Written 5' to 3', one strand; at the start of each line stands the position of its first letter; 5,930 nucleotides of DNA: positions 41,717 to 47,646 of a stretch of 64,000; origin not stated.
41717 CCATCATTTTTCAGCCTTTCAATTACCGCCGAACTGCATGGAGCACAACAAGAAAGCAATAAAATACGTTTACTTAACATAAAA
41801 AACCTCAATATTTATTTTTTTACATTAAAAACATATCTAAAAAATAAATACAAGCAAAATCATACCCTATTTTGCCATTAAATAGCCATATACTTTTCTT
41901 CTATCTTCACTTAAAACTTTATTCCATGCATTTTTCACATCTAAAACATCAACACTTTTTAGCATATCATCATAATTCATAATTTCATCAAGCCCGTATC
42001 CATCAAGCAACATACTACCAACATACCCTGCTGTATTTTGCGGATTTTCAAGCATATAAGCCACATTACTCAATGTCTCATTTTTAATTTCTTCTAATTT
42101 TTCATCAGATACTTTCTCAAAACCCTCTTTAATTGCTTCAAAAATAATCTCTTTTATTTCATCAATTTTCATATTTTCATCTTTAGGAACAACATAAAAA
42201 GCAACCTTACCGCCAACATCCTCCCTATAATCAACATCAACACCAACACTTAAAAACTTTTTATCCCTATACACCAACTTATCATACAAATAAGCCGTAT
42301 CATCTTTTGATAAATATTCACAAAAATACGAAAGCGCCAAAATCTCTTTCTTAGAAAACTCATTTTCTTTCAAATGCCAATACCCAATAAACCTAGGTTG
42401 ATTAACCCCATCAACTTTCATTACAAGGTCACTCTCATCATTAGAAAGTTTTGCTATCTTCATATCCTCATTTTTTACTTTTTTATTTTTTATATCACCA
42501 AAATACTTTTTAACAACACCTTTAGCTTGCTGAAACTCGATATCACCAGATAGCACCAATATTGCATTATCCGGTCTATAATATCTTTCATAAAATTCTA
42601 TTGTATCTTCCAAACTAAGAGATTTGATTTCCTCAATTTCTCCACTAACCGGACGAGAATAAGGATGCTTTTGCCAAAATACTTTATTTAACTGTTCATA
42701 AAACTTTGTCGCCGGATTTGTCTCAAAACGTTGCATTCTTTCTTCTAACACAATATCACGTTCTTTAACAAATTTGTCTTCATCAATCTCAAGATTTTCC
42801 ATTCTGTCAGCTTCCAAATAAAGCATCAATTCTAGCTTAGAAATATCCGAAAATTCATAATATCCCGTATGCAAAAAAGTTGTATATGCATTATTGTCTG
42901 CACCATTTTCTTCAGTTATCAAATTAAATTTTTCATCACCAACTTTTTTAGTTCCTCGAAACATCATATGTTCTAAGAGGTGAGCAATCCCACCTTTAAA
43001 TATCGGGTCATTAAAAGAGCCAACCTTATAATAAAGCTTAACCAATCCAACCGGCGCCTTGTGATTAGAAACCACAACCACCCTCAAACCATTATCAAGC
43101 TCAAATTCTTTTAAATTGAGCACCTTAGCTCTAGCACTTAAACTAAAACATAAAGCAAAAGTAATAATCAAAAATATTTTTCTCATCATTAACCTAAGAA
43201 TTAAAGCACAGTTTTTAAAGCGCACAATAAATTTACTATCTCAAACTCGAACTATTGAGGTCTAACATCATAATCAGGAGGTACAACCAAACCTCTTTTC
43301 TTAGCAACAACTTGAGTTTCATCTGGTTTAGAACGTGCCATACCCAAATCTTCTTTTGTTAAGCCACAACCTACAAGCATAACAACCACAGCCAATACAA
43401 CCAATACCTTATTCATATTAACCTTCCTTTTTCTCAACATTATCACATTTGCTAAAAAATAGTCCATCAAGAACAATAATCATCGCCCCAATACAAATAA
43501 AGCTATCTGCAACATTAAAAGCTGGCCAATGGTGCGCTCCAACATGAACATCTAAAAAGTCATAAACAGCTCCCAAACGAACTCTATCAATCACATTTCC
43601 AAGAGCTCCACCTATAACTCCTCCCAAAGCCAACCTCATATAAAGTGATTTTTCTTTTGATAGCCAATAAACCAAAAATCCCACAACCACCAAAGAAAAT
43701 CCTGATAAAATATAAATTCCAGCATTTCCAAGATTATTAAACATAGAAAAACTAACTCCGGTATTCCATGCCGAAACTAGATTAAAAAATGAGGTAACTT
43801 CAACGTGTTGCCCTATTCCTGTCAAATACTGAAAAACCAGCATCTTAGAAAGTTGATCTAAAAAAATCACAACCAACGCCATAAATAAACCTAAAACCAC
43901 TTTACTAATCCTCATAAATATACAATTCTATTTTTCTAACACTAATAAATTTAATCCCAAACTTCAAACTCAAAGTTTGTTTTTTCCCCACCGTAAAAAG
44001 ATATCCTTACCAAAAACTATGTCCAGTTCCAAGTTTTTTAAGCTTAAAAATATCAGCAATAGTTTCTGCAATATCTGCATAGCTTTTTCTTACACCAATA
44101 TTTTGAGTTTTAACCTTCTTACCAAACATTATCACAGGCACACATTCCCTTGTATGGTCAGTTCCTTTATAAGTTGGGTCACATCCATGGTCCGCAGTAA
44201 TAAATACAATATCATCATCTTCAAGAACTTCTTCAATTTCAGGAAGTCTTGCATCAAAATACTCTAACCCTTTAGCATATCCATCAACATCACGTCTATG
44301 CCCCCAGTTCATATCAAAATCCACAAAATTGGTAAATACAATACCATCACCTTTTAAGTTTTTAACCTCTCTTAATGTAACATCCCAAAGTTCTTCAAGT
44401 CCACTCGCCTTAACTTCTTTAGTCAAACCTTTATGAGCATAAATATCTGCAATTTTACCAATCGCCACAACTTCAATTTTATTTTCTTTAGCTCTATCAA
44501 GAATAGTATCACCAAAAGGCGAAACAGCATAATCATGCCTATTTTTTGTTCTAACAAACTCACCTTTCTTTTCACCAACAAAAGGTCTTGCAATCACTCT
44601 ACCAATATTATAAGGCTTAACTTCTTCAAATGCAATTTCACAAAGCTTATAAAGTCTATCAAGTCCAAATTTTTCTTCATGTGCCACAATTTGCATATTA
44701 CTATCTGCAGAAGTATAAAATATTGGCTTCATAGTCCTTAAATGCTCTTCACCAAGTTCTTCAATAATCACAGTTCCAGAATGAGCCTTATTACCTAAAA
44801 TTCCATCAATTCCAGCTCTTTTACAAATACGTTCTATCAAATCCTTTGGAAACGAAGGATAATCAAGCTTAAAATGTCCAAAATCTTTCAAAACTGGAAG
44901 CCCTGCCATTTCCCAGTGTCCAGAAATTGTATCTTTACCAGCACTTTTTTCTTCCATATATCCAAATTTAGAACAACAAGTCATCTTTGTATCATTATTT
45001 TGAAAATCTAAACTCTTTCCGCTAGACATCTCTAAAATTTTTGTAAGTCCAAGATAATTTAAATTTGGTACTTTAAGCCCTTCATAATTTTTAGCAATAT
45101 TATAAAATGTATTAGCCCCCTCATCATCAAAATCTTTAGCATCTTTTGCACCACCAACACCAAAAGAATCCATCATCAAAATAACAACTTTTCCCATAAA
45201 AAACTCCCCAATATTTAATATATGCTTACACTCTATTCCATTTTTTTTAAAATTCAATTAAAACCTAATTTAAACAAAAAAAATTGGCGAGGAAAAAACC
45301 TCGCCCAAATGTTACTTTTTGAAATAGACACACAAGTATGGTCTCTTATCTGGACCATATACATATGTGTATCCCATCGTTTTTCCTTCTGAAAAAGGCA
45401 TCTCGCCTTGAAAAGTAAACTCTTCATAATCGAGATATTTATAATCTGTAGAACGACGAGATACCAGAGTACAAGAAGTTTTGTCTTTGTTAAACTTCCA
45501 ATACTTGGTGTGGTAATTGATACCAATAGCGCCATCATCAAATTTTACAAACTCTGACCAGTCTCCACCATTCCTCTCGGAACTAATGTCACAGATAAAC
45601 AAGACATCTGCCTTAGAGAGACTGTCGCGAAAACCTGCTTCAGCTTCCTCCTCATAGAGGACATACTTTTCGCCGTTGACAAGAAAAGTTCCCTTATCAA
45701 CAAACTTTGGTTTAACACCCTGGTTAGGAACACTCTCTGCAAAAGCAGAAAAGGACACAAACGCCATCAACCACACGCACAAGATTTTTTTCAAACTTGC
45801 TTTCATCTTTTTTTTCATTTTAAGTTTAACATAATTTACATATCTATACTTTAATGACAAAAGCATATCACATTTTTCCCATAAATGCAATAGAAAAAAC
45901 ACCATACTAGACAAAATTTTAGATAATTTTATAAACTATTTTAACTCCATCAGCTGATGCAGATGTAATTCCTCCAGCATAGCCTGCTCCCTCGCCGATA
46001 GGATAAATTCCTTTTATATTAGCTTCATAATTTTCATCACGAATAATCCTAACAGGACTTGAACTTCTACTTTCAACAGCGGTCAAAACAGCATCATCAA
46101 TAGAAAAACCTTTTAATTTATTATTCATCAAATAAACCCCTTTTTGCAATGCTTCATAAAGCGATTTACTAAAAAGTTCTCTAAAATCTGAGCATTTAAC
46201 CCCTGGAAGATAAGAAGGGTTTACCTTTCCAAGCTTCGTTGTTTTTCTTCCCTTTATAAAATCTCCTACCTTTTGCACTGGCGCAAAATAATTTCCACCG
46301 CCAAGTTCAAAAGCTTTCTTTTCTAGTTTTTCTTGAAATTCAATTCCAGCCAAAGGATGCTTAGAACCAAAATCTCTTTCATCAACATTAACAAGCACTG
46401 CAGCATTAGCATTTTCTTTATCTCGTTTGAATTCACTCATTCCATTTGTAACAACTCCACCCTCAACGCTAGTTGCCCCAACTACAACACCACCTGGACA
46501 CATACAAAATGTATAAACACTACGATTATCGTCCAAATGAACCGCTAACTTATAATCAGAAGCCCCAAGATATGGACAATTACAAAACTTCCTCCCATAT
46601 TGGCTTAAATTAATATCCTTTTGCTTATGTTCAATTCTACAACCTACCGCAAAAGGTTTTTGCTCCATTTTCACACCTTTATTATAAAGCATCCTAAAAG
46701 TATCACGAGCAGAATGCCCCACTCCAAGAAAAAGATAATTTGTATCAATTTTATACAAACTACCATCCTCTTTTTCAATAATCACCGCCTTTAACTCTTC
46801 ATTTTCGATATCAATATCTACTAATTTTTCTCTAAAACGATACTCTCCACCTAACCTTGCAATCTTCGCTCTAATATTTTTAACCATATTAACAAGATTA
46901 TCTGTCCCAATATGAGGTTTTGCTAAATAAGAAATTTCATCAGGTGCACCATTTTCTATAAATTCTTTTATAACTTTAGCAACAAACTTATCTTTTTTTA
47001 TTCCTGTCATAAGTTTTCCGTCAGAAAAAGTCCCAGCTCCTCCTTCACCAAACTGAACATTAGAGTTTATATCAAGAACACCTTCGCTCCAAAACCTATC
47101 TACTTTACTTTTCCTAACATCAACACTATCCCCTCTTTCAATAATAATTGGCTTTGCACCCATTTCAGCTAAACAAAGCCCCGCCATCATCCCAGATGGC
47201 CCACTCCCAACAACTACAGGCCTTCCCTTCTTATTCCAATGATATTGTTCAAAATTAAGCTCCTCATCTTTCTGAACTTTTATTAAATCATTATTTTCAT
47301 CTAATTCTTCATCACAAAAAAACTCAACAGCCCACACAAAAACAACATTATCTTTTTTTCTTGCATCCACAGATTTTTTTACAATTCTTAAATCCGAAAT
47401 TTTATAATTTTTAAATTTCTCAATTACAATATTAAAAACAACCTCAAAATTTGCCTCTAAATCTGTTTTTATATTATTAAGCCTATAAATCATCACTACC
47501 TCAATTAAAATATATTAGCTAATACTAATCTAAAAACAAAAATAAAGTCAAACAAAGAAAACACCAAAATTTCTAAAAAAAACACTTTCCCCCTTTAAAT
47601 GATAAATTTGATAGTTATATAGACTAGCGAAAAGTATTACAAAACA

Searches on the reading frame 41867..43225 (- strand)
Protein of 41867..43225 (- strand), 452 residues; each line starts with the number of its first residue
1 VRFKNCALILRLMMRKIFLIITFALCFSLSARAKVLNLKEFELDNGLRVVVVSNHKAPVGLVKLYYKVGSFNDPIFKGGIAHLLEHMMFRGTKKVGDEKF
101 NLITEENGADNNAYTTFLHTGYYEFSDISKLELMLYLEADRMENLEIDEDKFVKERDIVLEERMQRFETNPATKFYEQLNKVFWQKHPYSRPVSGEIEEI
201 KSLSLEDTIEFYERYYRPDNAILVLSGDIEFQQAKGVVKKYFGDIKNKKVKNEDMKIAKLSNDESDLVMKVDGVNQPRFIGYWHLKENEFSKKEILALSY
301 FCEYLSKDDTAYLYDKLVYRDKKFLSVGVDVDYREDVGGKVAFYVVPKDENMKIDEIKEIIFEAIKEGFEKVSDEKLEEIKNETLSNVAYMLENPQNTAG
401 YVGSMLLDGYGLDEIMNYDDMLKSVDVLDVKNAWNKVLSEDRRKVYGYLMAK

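Call 86: search_protein_families(library=pfam, proteins=[window:41867-43225:-], max_evalue=0.0001)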
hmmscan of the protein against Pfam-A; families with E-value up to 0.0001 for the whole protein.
window:41867-43225:- (452 aa): 2 families
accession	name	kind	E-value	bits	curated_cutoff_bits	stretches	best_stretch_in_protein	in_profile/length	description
PF00675.25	Peptidase_M16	-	1.4e-23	83.9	22.3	1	48-194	1-146/149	Insulinase (Peptidase family M16)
PF05193.26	Peptidase_M16_C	-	5.3e-23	82.3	23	1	202-382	1-179/181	Peptidase M16 inactive domain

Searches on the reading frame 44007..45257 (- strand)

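Call 87: search_protein_families(library=pfam, proteins=[window:44007-45257:-], max_evalue=0.0001)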
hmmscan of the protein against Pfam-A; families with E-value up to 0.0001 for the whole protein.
window:44007-45257:- (416 aa): 1 family
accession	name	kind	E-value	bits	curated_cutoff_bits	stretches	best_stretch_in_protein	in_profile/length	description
PF01676.23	Metalloenzyme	-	4.1e-43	148.1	24.3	1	23-408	2-252/252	Metalloenzyme superfamily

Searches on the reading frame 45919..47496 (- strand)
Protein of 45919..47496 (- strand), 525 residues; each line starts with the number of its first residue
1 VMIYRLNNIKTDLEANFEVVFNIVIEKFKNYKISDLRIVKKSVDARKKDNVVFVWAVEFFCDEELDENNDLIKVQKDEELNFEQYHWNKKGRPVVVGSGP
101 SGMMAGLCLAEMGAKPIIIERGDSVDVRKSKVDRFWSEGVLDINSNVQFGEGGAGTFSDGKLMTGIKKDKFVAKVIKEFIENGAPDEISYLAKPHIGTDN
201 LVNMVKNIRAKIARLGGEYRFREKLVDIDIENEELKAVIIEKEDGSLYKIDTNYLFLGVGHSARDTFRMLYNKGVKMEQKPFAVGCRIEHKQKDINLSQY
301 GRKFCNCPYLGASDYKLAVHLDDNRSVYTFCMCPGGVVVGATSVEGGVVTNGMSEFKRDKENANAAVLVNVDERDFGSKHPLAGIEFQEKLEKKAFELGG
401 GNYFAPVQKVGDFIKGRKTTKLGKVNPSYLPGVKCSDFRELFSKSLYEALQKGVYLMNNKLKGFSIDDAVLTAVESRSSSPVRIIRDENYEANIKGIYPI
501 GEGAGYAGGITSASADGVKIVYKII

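Call 87: search_protein_families(library=pfam, proteins=[window:45919-47496:-], max_evalue=0.0001)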
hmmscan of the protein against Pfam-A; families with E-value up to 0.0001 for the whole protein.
window:45919-47496:- (525 aa): 4 families
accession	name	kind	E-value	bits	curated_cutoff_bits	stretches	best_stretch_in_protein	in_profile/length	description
PF21688.3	FAD-depend_C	-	2.5e-75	253.4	27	1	281-478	1-197/197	FAD-dependent protein, C-terminal domain-like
PF01494.25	FAD_binding_3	-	6.7e-06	26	22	0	94-123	5-34/349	FAD binding domain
PF07992.20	Pyr_redox_2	-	1.2e-05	25.4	26.1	0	85-125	141-177/291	Pyridine nucleotide-disulphide oxidoreductase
PF00890.30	FAD_binding_2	-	5.8e-05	22.9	20.4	1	94-145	3-49/414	FAD binding domain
